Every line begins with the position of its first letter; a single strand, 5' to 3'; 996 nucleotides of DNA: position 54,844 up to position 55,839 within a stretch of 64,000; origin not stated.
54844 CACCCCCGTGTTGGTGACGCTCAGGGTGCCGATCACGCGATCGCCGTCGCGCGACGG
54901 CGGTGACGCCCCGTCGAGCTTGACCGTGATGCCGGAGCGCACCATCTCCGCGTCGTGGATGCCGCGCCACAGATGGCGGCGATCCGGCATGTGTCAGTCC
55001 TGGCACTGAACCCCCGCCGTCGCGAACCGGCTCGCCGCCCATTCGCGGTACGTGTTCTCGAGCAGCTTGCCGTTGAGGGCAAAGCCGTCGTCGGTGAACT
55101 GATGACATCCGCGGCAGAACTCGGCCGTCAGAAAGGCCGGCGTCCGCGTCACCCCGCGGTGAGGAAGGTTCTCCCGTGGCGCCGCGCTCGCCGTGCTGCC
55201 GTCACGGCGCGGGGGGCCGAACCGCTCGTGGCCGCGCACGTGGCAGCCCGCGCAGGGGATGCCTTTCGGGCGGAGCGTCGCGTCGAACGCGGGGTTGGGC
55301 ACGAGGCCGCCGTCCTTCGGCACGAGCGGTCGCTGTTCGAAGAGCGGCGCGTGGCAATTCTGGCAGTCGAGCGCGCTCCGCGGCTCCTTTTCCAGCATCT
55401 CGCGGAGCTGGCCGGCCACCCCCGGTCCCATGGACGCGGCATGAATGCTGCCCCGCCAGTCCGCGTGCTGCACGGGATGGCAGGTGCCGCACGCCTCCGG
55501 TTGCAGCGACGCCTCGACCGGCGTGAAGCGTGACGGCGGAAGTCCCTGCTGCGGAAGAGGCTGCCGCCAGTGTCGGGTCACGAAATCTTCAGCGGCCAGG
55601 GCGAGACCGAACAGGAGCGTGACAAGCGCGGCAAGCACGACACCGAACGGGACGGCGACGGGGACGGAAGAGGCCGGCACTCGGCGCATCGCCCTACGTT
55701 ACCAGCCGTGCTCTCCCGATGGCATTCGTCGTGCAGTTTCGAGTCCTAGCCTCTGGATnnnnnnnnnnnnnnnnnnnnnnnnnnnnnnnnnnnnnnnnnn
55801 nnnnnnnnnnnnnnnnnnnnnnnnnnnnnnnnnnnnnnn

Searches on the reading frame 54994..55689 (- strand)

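Call 8: search_protein_families(library=pfam, proteins=[window:54994-55689:-], max_evalue=0.001)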
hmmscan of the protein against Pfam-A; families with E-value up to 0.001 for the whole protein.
window:54994-55689:- (231 aa): 3 families
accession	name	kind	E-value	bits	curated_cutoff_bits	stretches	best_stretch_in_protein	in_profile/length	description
PF13435.11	Cytochrome_C554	-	2e-07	32.3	20.8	1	66-150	1-83/84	Cytochrome c554 and c-prime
PF14522.11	Cytochrome_C7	-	9.7e-06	25.8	24.8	0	105-197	12-67/67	Cytochrome c7 and related cytochrome c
PF22113.1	Mtrc-MtrF_II-IV_dom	-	1.8e-05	24.8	30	0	58-115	114-165/176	Outer membrane cytochrome MtrC/MtrF-like, domains II/IV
